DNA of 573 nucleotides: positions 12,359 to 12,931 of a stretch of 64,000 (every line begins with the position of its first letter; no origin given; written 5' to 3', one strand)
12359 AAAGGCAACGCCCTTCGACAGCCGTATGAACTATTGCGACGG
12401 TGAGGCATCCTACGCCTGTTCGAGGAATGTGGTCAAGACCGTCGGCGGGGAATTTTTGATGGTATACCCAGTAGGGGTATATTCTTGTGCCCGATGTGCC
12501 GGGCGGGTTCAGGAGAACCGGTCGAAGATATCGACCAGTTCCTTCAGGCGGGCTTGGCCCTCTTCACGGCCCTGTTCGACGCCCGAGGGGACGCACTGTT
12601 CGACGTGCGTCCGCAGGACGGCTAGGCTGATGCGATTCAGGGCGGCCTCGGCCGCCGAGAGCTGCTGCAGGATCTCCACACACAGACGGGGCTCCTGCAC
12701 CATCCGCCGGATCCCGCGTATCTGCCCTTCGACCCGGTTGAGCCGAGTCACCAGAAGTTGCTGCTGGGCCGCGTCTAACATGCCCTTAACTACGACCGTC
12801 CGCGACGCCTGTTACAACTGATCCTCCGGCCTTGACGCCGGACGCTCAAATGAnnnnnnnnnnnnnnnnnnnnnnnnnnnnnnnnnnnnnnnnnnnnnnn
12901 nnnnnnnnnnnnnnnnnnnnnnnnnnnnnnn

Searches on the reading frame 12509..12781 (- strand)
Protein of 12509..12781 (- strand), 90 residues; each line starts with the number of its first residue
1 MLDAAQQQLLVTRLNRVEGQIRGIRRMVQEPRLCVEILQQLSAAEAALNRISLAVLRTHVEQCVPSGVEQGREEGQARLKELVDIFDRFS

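Call 7: search_protein_families(library=pfam, proteins=[window:12509-12781:-], max_evalue=0.001)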
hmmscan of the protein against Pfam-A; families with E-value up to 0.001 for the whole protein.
window:12509-12781:- (90 aa): 1 family
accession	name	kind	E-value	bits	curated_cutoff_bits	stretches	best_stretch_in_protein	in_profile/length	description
PF02583.22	Trns_repr_metal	-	2.5e-24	85.9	22.8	1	8-87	3-77/78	Metal-sensitive transcriptional repressor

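Call 9: find_homologous_proteins(query=window:12509-12781:-)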
Query window:12509-12781:- (90 aa): 1728 proteins with E <= 0.001 among 1732 candidates; the best 120 are listed.
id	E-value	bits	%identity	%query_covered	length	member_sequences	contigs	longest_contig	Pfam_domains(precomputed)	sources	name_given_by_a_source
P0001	2.3e-48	179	100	100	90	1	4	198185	PF02583.23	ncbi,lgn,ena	-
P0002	3.3e-48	179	99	100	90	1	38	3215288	PF02583.23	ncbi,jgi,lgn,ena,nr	ncbi:MAG: metal-sensitive transcriptional regulator [Acidobacteria bacterium]|jgi:DNA-binding FrmR f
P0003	1.3e-47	177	98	100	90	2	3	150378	PF02583.23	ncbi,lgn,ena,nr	ncbi:MAG: transcriptional regulator [Acidobacteria bacterium]|nr:transcriptional regulator [Acidobac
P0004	2.7e-47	176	98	100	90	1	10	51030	PF02583.23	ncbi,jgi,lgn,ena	-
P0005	3.0e-47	176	97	100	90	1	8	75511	PF02583.23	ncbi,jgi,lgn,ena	-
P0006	8.6e-47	174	98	100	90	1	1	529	PF02583.23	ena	-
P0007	1.0e-46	174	97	100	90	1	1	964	PF02583.23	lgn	-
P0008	6.9e-43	162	92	100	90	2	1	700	PF02583.23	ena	-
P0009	3.9e-42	159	86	100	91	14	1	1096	PF02583.23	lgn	-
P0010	4.8e-42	159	88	100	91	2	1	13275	PF02583.23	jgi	jgi:DNA-binding FrmR family transcriptional regulator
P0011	5.3e-42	159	86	100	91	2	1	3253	PF02583.23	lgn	-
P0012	1.6e-41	157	84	100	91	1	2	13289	PF02583.23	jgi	-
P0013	1.6e-41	157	84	100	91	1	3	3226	PF02583.23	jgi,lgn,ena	-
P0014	1.7e-41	157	84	100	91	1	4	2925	PF02583.23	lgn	-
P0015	2.3e-41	157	83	100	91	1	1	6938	PF02583.23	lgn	-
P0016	3.7e-41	156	84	100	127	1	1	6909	PF02583.23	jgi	jgi:DNA-binding FrmR family transcriptional regulator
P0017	4.8e-41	156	83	100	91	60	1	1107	PF02583.23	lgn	-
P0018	5.8e-41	156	83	100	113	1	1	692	PF02583.23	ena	-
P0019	6.4e-41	156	84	100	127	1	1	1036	PF02583.23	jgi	jgi:DNA-binding FrmR family transcriptional regulator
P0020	1.0e-40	155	82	100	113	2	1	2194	PF02583.23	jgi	jgi:DNA-binding FrmR family transcriptional regulator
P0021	1.0e-40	155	82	100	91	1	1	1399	PF02583.23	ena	-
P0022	2.7e-40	154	83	100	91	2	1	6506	PF02583.23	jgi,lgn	jgi:DNA-binding FrmR family transcriptional regulator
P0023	3.1e-40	153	84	100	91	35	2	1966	PF02583.23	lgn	-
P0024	3.3e-40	153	83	100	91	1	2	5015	PF02583.23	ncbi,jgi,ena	jgi:DNA-binding FrmR family transcriptional regulator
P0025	4.3e-40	153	82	100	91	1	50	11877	PF02583.23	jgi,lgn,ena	jgi:DNA-binding FrmR family transcriptional regulator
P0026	5.0e-40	153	83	100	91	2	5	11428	PF02583.23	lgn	-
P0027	5.7e-40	153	81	100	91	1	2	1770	PF02583.23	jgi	jgi:DNA-binding FrmR family transcriptional regulator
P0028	9.1e-40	152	83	100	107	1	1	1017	PF02583.23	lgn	-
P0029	9.8e-40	152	81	100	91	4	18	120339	PF02583.23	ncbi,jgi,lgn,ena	jgi:CsoR family transcriptional regulator, copper-sensing transcriptional repressor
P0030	1.3e-39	151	82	100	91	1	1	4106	PF02583.23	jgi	jgi:DNA-binding FrmR family transcriptional regulator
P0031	1.3e-39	151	81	100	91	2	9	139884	PF02583.23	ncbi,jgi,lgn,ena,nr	ncbi:MAG: metal-sensitive transcriptional regulator [Acidobacteria bacterium]|jgi:DNA-binding FrmR f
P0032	1.4e-39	151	81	100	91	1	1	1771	PF02583.23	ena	-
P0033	1.5e-39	151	82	100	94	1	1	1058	PF02583.23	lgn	-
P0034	1.5e-39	151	82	100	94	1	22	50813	PF02583.23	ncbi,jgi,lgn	ncbi:MAG: metal-sensitive transcriptional regulator [Vicinamibacterales bacterium]|jgi:DNA-binding F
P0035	1.5e-39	151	82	100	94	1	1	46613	PF02583.23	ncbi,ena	-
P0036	1.5e-39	151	82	100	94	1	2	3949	PF02583.23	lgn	-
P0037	1.7e-39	151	80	100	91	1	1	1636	PF02583.23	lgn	-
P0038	1.8e-39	151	81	100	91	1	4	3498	PF02583.23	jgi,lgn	jgi:DNA-binding FrmR family transcriptional regulator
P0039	1.8e-39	151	81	100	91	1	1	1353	PF02583.23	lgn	-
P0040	1.9e-39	151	81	100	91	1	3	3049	PF02583.23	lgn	-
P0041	2.1e-39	151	82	100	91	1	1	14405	PF02583.23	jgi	-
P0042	2.5e-39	151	83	100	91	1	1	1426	PF02583.23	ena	-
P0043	3.8e-39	150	82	100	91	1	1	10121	PF02583.23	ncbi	ncbi:MAG: metal-sensitive transcriptional regulator [Vicinamibacterales bacterium]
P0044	4.0e-39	150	81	100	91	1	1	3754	PF02583.23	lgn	-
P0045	4.2e-39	150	82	100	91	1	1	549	PF02583.23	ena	-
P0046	5.2e-39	150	81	100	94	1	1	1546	PF02583.23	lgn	-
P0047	5.3e-39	149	78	100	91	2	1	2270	PF02583.23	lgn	-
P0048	5.7e-39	149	82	100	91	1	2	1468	PF02583.23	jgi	jgi:DNA-binding FrmR family transcriptional regulator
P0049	5.8e-39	149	80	100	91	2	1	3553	PF02583.23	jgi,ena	-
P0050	5.8e-39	149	80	100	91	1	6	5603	PF02583.23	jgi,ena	jgi:DNA-binding FrmR family transcriptional regulator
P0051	5.9e-39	149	82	100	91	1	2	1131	PF02583.23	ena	-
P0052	6.0e-39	149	81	100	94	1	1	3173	PF02583.23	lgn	-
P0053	7.2e-39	149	82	100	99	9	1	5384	PF02583.23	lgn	-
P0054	9.1e-39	149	81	100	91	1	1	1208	PF02583.23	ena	-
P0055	9.2e-39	149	80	100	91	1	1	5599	PF02583.23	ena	-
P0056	9.4e-39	149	80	100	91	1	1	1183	PF02583.23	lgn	-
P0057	9.8e-39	149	82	100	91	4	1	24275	PF02583.23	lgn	-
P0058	1.0e-38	149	81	100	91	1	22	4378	PF02583.23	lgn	-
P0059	1.0e-38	149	79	100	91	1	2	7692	PF02583.23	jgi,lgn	jgi:DNA-binding FrmR family transcriptional regulator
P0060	1.1e-38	149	80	100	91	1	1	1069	PF02583.23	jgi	-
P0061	1.2e-38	148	80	99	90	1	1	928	PF02583.23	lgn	-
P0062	1.2e-38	148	82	100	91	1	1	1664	PF02583.23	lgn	-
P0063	1.3e-38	148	81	100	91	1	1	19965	PF02583.23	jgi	jgi:CsoR family transcriptional regulator, copper-sensing transcriptional repressor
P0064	1.3e-38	148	81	100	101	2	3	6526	PF02583.23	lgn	-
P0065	1.6e-38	148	80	100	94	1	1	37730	PF02583.23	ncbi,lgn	ncbi:MAG: hypothetical protein AMXMBFR57_21120 [Acidimicrobiia bacterium]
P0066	1.7e-38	148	80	100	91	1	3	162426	PF02583.23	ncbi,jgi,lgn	ncbi:MAG TPA: metal-sensitive transcriptional regulator [Vicinamibacterales bacterium]|jgi:DNA-bindi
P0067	1.9e-38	148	78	100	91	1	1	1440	PF02583.23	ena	-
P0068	2.0e-38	148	78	100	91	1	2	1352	PF02583.23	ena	-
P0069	2.1e-38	148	81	100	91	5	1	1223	PF02583.23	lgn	-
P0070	2.1e-38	148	78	100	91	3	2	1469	PF02583.23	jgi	jgi:DNA-binding FrmR family transcriptional regulator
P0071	2.2e-38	148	82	100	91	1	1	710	PF02583.23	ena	-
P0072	2.2e-38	148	80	100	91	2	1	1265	PF02583.23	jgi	jgi:DNA-binding FrmR family transcriptional regulator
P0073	2.3e-38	147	81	100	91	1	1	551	PF02583.23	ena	-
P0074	2.7e-38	147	81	100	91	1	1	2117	PF02583.23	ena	-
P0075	2.7e-38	147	82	100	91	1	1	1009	PF02583.23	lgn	-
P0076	2.8e-38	147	80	100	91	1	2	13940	PF02583.23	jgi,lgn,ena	jgi:DNA-binding FrmR family transcriptional regulator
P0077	2.9e-38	147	80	100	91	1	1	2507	PF02583.23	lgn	-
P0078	3.0e-38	147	79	100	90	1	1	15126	PF02583.23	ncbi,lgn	-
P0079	3.0e-38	147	80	100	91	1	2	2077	PF02583.23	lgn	-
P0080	3.1e-38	147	79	100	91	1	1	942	PF02583.23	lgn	-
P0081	3.2e-38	147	80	100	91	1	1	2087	PF02583.23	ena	-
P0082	3.3e-38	147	82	100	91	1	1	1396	PF02583.23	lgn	-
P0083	3.4e-38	147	79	100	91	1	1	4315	PF02583.23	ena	-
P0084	3.5e-38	147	80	100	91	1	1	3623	PF02583.23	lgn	-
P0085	3.5e-38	147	79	100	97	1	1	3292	PF02583.23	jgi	jgi:CsoR family transcriptional regulator, copper-sensing transcriptional repressor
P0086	3.6e-38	147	81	100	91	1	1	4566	PF02583.23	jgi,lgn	jgi:DNA-binding FrmR family transcriptional regulator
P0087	3.6e-38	147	79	100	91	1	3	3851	PF02583.23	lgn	-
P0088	3.6e-38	147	79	100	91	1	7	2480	PF02583.23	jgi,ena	jgi:DNA-binding FrmR family transcriptional regulator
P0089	3.7e-38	147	80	100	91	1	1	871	PF02583.23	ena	-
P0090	3.7e-38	147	80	100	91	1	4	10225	PF02583.23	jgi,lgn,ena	jgi:DNA-binding FrmR family transcriptional regulator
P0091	3.8e-38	147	81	100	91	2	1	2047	PF02583.23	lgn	-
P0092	3.8e-38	147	79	100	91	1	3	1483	PF02583.23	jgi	jgi:DNA-binding FrmR family transcriptional regulator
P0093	3.8e-38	147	79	100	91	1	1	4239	PF02583.23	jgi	jgi:DNA-binding FrmR family transcriptional regulator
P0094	3.9e-38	147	79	100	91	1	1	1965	PF02583.23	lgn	-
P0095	4.2e-38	147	81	100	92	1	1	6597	PF02583.23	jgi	jgi:DNA-binding FrmR family transcriptional regulator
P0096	4.3e-38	147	81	100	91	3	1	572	PF02583.23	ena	-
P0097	4.6e-38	147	79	100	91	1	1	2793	PF02583.23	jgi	jgi:DNA-binding FrmR family transcriptional regulator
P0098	4.6e-38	147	81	100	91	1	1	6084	PF02583.23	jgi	jgi:DNA-binding FrmR family transcriptional regulator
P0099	4.7e-38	146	80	100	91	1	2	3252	PF02583.23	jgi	jgi:DNA-binding FrmR family transcriptional regulator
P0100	4.9e-38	146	79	100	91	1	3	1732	PF02583.23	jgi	jgi:DNA-binding FrmR family transcriptional regulator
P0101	4.9e-38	146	80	100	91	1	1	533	PF02583.23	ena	-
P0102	5.0e-38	146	79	100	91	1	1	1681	PF02583.23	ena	-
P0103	5.0e-38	146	80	100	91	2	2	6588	PF02583.23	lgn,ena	-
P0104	5.4e-38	146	78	100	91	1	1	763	PF02583.23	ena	-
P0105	5.6e-38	146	78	100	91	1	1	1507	PF02583.23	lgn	-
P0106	6.0e-38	146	81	100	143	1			PF02583.23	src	-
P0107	6.0e-38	146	81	100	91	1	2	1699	PF02583.23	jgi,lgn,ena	-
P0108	6.2e-38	146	80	100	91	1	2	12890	PF02583.23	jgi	jgi:DNA-binding FrmR family transcriptional regulator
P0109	6.3e-38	146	80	100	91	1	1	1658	PF02583.23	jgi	jgi:DNA-binding FrmR family transcriptional regulator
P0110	6.4e-38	146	80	100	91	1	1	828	PF02583.23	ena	-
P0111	6.6e-38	146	82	100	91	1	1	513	PF02583.23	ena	-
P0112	6.8e-38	146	80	100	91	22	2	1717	PF02583.23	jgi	jgi:DNA-binding FrmR family transcriptional regulator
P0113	6.8e-38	146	79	100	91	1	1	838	PF02583.23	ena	-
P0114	6.9e-38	146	80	100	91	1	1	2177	PF02583.23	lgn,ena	-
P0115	7.2e-38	146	78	100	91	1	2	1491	PF02583.23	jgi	jgi:DNA-binding FrmR family transcriptional regulator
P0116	7.2e-38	146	81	100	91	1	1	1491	PF02583.23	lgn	-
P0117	7.3e-38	146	79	100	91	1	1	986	PF02583.23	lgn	-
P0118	7.7e-38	146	77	100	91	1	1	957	PF02583.23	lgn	-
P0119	7.7e-38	146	79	100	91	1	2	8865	PF02583.23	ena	-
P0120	7.9e-38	146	79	100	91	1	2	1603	PF02583.23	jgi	-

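Call 11: find_encoding_contigs(protein=P0029, flank=6000, max_places=6)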
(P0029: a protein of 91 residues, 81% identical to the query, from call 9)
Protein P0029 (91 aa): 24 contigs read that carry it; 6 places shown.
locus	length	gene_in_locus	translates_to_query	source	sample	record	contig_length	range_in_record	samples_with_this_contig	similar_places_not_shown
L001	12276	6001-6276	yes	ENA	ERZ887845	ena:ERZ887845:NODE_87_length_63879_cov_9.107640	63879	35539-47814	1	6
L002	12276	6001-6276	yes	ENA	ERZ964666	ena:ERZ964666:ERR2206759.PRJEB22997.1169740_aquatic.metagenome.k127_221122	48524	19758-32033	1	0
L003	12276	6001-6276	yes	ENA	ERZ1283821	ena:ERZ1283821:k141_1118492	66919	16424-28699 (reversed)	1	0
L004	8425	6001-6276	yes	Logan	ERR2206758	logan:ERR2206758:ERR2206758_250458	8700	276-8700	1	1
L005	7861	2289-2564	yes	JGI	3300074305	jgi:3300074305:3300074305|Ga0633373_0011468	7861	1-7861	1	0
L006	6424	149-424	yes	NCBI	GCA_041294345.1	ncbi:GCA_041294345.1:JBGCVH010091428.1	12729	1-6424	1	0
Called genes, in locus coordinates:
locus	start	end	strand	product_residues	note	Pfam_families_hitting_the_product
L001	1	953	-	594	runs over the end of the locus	PF02771:Acyl-CoA_dh_N, PF02770:Acyl-CoA_dh_M, PF00441:Acyl-CoA_dh_1, PF08028:Acyl-CoA_dh_2, PF22924:ACOX_C_alpha1, PF21263:Acyl-CoA-dh_C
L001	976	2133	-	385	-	PF00108:Thiolase_N, PF02803:Thiolase_C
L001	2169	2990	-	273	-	PF00561:Abhydrolase_1, PF12146:Hydrolase_4 (weak), PF12697:Abhydrolase_6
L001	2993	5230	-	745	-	PF02737:3HCDH_N, PF00725:3HCDH, PF00378:ECH_1, PF16113:ECH_2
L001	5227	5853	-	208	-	PF00440:TetR_N, PF08359:TetR_C_4, PF17932:TetR_C_24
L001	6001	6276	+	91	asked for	PF02583:Trns_repr_metal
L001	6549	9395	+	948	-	PF13620:CarboxypepD_reg, PF17210:SdrD_B (faint), PF07715:Plug (weak), PF25183:OMP_b-brl_4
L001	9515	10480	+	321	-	PF13620:CarboxypepD_reg, PF13174:TPR_6 (faint), PF13428:TPR_14 (faint), PF13429:TPR_15, PF23914:TPR_CcmH_CycH, PF13414:TPR_11 (weak), PF14559:TPR_19, PF13371:TPR_9, +8 more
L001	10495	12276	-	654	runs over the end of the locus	PF00884:Sulfatase, PF01663:Phosphodiest, PF13424:TPR_12 (faint), PF16347:SGSH_C, PF07719:TPR_2 (faint), PF13176:TPR_7 (faint), PF14559:TPR_19 (weak), PF13432:TPR_16 (weak), +5 more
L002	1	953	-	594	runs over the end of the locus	PF02771:Acyl-CoA_dh_N, PF02770:Acyl-CoA_dh_M, PF00441:Acyl-CoA_dh_1, PF08028:Acyl-CoA_dh_2, PF22924:ACOX_C_alpha1, PF21263:Acyl-CoA-dh_C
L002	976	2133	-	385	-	PF00108:Thiolase_N, PF02803:Thiolase_C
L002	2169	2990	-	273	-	PF00561:Abhydrolase_1, PF12146:Hydrolase_4 (weak), PF12697:Abhydrolase_6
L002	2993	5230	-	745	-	PF02737:3HCDH_N, PF00725:3HCDH, PF00378:ECH_1, PF16113:ECH_2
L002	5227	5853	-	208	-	PF00440:TetR_N, PF08359:TetR_C_4, PF17932:TetR_C_24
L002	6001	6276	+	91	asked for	PF02583:Trns_repr_metal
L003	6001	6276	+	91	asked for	PF02583:Trns_repr_metal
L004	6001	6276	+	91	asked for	PF02583:Trns_repr_metal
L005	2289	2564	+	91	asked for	PF02583:Trns_repr_metal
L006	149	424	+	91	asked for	PF02583:Trns_repr_metal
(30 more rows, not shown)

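Call 12: find_encoding_contigs(protein=P0066, flank=6000, max_places=4)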
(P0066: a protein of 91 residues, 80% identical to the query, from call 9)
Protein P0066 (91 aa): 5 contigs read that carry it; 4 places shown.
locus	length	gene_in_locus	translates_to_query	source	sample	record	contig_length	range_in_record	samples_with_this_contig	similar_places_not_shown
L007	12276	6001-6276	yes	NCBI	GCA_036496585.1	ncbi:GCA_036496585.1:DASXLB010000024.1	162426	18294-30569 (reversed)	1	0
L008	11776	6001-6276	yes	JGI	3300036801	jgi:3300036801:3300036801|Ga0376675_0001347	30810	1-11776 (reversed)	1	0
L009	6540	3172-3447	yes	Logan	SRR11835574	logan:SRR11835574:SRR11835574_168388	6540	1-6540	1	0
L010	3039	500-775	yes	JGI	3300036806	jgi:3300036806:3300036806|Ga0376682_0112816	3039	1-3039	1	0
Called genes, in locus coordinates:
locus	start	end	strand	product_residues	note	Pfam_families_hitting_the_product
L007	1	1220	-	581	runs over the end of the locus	PF02771:Acyl-CoA_dh_N, PF02770:Acyl-CoA_dh_M, PF00441:Acyl-CoA_dh_1, PF08028:Acyl-CoA_dh_2, PF22924:ACOX_C_alpha1 (weak), PF21263:Acyl-CoA-dh_C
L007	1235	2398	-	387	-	PF00108:Thiolase_N, PF00109:ketoacyl-synt (weak), PF02803:Thiolase_C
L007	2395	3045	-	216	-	PF12146:Hydrolase_4, PF20408:Abhydrolase_11, PF00561:Abhydrolase_1, PF12697:Abhydrolase_6 (weak)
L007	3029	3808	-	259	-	PF00561:Abhydrolase_1, PF12697:Abhydrolase_6, PF12146:Hydrolase_4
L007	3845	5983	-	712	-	PF02737:3HCDH_N, PF00725:3HCDH, PF00378:ECH_1, PF16113:ECH_2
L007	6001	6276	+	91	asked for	PF02583:Trns_repr_metal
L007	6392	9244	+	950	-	PF13620:CarboxypepD_reg, PF07715:Plug (weak), PF25183:OMP_b-brl_4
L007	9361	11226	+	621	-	-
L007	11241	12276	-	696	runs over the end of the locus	-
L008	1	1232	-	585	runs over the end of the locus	PF02771:Acyl-CoA_dh_N, PF02770:Acyl-CoA_dh_M, PF00441:Acyl-CoA_dh_1, PF08028:Acyl-CoA_dh_2, PF22924:ACOX_C_alpha1 (weak), PF21263:Acyl-CoA-dh_C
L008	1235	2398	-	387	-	PF00108:Thiolase_N, PF00109:ketoacyl-synt (weak), PF02803:Thiolase_C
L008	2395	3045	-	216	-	PF12146:Hydrolase_4, PF20408:Abhydrolase_11, PF00561:Abhydrolase_1, PF12697:Abhydrolase_6 (weak)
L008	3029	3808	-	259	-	PF00561:Abhydrolase_1, PF12697:Abhydrolase_6, PF12146:Hydrolase_4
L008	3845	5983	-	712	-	PF02737:3HCDH_N, PF03446:NAD_binding_2 (faint), PF00725:3HCDH, PF00378:ECH_1, PF16113:ECH_2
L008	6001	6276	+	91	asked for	PF02583:Trns_repr_metal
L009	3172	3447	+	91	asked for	PF02583:Trns_repr_metal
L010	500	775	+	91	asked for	PF02583:Trns_repr_metal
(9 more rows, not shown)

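Call 14: find_related_loci(query=window:12509-12781:-, collection=genome_contigs, flank=8000)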
Query window:12509-12781:- (90 aa) in genome_contigs; peptide patterns used: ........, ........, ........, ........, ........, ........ (x = any residue, [..] = any of these).
599 stretches matched a pattern (row limit reached: there are more); 89 encode a relative of the query (tblastn E <= 1e-3); the best 80 are kept; 79 distinct loci.
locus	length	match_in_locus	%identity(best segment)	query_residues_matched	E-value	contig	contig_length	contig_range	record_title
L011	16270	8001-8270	98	1-90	8e-54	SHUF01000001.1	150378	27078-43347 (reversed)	MAG: Acidobacteria bacterium isolate Baikal-deep-G11 BACOMB-C191, whole genome shotgun sequence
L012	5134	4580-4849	98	1-90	8e-54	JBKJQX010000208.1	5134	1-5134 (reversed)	MAG: Vicinamibacterales bacterium isolate ant_bin.512 k117_1377417, whole genome shotgun sequence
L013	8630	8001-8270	97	1-90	2e-53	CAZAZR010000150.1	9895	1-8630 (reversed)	MAG TPA_asm: uncultured Solibacteraceae bacterium isolate SRP128246_co1_5 genome assembly, contig: NODE_17322_length_989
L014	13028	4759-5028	84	1-90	2e-47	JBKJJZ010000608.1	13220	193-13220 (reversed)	MAG: Vicinamibacterales bacterium isolate ant_bin.222 k117_6070198, whole genome shotgun sequence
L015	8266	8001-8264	83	1-88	5e-45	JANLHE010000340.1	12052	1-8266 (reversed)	MAG: Acidobacteria bacterium isolate P6-9 k99_246101, whole genome shotgun sequence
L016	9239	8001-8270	79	1-90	2e-44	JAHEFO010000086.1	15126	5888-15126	MAG: Acidobacteria bacterium isolate Ww335 NODE_8113_length_15126_cov_3.011396, whole genome shotgun sequence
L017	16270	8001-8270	79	1-90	1e-43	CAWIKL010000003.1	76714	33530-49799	MAG: uncultured Acidobacteriota bacterium isolate MFD04967.bin.1.6 genome assembly, contig: contig_27961, whole genome s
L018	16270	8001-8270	80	1-90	3e-43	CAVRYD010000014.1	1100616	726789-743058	MAG: uncultured Acidobacteriota bacterium isolate MFD02199.bin.2.70 genome assembly, contig: contig_9372, whole genome s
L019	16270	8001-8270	76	1-90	7e-43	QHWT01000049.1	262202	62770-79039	MAG: Acidobacteria bacterium isolate gp6 AA36 14_0927_09_20cm_scaffold_107_curated, whole genome shotgun sequence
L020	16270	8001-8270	79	1-90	3e-42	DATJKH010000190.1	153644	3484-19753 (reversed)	MAG TPA_asm: Vicinamibacterales bacterium isolate SMAG_U15588 k141_3608718, whole genome shotgun sequence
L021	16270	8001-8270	77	1-90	7e-42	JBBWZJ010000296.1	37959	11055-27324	MAG: Acidobacteriota bacterium isolate Holy_63 scaffold_3264650, whole genome shotgun sequence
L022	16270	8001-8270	76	1-90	2e-41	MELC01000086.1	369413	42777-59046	MAG: Acidobacteria bacterium RIFCSPLOWO2_12_FULL_66_21 rifcsplowo2_12_scaffold_81, whole genome shotgun sequence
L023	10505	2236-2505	77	1-90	2e-41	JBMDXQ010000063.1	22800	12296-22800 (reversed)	MAG: Vicinamibacterales bacterium isolate FBaSoil0_16 FBaSoil0_contig63, whole genome shotgun sequence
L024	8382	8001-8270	82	1-90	2e-41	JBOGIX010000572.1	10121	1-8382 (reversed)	MAG: Vicinamibacterales bacterium isolate SC-S_metawrap_bin.101 k127_2625816, whole genome shotgun sequence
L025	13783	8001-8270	74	1-90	1e-40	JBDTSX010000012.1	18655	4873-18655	MAG: Acidobacteriota bacterium isolate cluster3_bin.282 NODE_10764_length_18655_cov_5.338441, whole genome shotgun seque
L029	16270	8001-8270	79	1-90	4e-37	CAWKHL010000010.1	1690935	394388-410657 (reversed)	MAG: uncultured Acidobacteriota bacterium isolate MFD02416.bin.2.80 genome assembly, contig: contig_6494, whole genome s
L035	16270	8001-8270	79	1-90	9e-36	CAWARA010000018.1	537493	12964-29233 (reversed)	MAG: uncultured Acidobacteriota bacterium isolate MFD02840.bin.2.141 genome assembly, contig: contig_37351, whole genome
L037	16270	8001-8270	77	1-90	2e-35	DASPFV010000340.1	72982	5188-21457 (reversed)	MAG TPA_asm: Vicinamibacterales bacterium isolate SMAG_U16434 k141_996947, whole genome shotgun sequence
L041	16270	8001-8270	78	1-90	4e-35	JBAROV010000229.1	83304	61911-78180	MAG: Vicinamibacterales bacterium isolate MFD13504_ilm_asm_bin1 k127_195262, whole genome shotgun sequence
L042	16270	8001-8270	76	1-90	4e-35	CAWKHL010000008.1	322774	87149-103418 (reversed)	MAG: uncultured Acidobacteriota bacterium isolate MFD02416.bin.2.80 genome assembly, contig: contig_37251, whole genome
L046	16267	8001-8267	70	1-89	1e-34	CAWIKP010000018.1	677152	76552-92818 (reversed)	MAG: uncultured Acidobacteriota bacterium isolate MFD05176.bin.2.36 genome assembly, contig: contig_21179, whole genome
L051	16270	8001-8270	78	1-90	5e-34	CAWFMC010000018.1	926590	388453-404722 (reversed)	MAG: uncultured Acidobacteriota bacterium isolate MFD00392.bin.2.345 genome assembly, contig: contig_3386, whole genome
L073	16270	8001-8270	77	1-90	3e-35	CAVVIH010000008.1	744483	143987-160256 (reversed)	MAG: uncultured Acidobacteriota bacterium isolate MFD02840.bin.2.178 genome assembly, contig: contig_95435, whole genome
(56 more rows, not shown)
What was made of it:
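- At least one related genome carries two csoR paralogues (L029 and L042 come from the same MAG; call 14).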
